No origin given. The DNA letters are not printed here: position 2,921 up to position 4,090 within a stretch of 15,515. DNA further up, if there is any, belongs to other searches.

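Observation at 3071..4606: PIN-domain RNase directly coupled to an ATP-dependent RNA ligase: candidate RNA cut-and-reseal (toxin / enzymatic antidote) module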

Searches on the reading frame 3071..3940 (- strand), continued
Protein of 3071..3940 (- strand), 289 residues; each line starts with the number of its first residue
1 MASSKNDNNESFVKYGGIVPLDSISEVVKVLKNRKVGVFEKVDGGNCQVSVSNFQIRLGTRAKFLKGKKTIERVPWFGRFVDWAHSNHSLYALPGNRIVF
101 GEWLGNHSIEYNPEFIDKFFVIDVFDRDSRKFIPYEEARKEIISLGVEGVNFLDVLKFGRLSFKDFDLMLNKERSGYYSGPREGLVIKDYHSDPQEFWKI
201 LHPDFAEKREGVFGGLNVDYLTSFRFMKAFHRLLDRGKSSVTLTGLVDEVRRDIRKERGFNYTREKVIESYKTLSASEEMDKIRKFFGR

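Call 51: fold_search(model_id=the predicted structure, library=pdb)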
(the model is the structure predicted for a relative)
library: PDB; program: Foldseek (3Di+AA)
matches with E <= 10: 321; with E <= 0.001: 81
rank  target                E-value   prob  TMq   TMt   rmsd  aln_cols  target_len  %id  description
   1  8ucg_A                4.9e-09  1.00  0.46  0.37   9.8       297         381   16  Thermophilic RNA Ligase from Palaeococcus pacificus K92A (released 2024-02-21)
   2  6vt0                  5.2e-09  1.00  0.48  0.42   4.4       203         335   17  Naegleria gruberi RNA ligase K170A mutant apo (released 2020-04-08)
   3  8uce_A                9.9e-09  1.00  0.47  0.37   9.6       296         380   17  Thermophilic RNA Ligase from Palaeococcus pacificus + AMP (released 2024-02-21)
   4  8ucg_B                1.0e-08  1.00  0.47  0.37   9.6       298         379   16  Thermophilic RNA Ligase from Palaeococcus pacificus K92A (released 2024-02-21)
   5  8uci_B                1.2e-08  1.00  0.47  0.38   9.7       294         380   16  Thermophilic RNA Ligase from Palaeococcus pacificus K238G + AMP (released 2024-02-21)
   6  8ucf                  1.3e-08  1.00  0.48  0.37   9.5       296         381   16  Thermophilic RNA Ligase from Palaeococcus pacificus K238G (released 2024-02-21)
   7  2vug_A                1.3e-08  1.00  0.46  0.37  10.2       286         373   18  The structure of an archaeal homodimeric RNA ligase (released 2008-06-03)
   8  6vt1_A                1.4e-08  1.00  0.49  0.43   4.4       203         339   20  Naegleria gruberi RNA ligase D172A mutant apo (released 2020-04-08)
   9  8uch                  1.4e-08  1.00  0.48  0.37   9.5       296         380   16  Thermophilic RNA Ligase from Palaeococcus pacificus K92A + ATP (released 2024-02-21)
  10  5cou                  1.5e-08  1.00  0.47  0.41   4.2       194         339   21  Structure and mechanism of a eukaryal nick-sealing RNA ligase K170M+ATP (released 2015-10-28)
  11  6vt4                  1.6e-08  1.00  0.44  0.39   5.6       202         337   18  Naegleria gruberi RNA ligase R149A mutant apo (released 2020-04-08)
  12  5cot                  1.8e-08  1.00  0.50  0.43   4.6       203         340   20  Structure and mechanism of a eukaryal nick-sealing RNA ligase (released 2015-10-28)
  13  6vt5                  2.0e-08  1.00  0.48  0.42   4.5       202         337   21  Naegleria gruberi RNA ligase R4a K121A mutant apo (released 2020-04-08)
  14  8uce_B                2.4e-08  1.00  0.45  0.36  10.0       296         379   16  Thermophilic RNA Ligase from Palaeococcus pacificus + AMP (released 2024-02-21)
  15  6vt3                  3.6e-08  1.00  0.45  0.39   4.6       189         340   20  Naegleria gruberi RNA ligase K326A mutant apo (released 2020-04-08)
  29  5d1o_B                3.2e-07  1.00  0.46  0.36  10.2       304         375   16  Archaeal ATP-dependent RNA ligase - form 1 (released 2016-03-09)
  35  5d1o_A                2.9e-06  1.00  0.47  0.38   8.8       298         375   15  Archaeal ATP-dependent RNA ligase - form 1 (released 2016-03-09)
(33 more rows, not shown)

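Call 60: search_protein_families(library=padloc, proteins=[window:3071-3940:-], max_evalue=0.1)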
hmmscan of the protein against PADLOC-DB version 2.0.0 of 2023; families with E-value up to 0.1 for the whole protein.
window:3071-3940:- (289 aa): 0 families

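Call 97: find_related_loci(query=A2, collection=viral_contigs, flank=5000)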
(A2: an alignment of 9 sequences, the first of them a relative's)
Query A2 (289 aa) in viral_contigs; peptide patterns used: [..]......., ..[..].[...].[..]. (x = any residue, [..] = any of these).
242 stretches matched a pattern; 3 encode a relative of the query (tblastn E <= 1e-3); 3 distinct loci.
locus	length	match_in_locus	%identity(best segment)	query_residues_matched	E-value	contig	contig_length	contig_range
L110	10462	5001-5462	25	34-190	3e-7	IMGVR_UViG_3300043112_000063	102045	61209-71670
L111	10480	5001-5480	25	38-207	4e-6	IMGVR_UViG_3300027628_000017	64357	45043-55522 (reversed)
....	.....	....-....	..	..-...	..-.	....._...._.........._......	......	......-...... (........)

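Call 98: search_dna_similar(query=window:3071-3940:-, collection=phages, mode=protein, max_evalue=0.001, max_rows=10)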
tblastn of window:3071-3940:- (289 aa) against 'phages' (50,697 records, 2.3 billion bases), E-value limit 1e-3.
Records with a match: 221; places in all: 221; records where one place covers at least 80% of the query: 1.
Best place of each record, by identity: <60% 221.
By first word of the organism name: Staphylococcus 181; Bacillus 27; Lactobacillus 11; Halogranum 2.
By host as written in the record: Staphylococcus aureus 74; - 28; Staphylococcus sp. 18; Lactobacillus plantarum 9; Staphylococcus carnosus TM300 6; Staphylococcus 5; Bacillus thuringiensis subsp. kurstaki 5; Bacillus cereus 5; and 42 more.
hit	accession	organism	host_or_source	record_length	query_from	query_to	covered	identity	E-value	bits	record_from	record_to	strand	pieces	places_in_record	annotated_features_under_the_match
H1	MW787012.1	Bacillus phage SWEP1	Bacillus cereus LB2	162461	35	288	88%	26.4%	1e-3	47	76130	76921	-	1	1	hypothetical protein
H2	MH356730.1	Staphylococcus phage VB-SauS-SA2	Staphylococcus aureus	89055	27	240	74%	26.5%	6e-5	50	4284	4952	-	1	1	putative RNA ligase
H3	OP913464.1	Staphylococcus virus vB_SurM-PSU6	Staphylococcus ureilyticus ATCC49330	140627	27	207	63%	28.8%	5e-5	50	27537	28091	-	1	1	RNA ligase family protein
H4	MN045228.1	Staphylococcus phage Maine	Staphylococcus aureus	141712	27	207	63%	28.8%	5e-5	50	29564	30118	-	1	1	RNA ligase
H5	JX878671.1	Staphylococcus phage JD007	Staphylococcus aureus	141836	27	207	63%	28.8%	5e-5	50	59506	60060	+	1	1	DNA ligase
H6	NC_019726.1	Staphylococcus phage JD007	Staphylococcus aureus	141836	27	207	63%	28.8%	5e-5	50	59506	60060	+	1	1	RNA ligase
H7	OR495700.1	Staphylococcus phage CUB-B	Staphylococcus aureus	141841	27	207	63%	28.8%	5e-5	50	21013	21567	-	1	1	RNA ligase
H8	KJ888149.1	Staphylococcus phage MCE-2014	Staphylococcus aureus BCP88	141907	27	207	63%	28.8%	5e-5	50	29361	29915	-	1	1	hypothetical protein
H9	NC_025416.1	Staphylococcus phage MCE-2014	Staphylococcus aureus BCP88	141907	27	207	63%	28.8%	5e-5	50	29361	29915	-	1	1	RNA ligase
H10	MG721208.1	Staphylococcus phage vB_SauM_LM12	-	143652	27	207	63%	28.8%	5e-5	50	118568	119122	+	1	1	DNA ligase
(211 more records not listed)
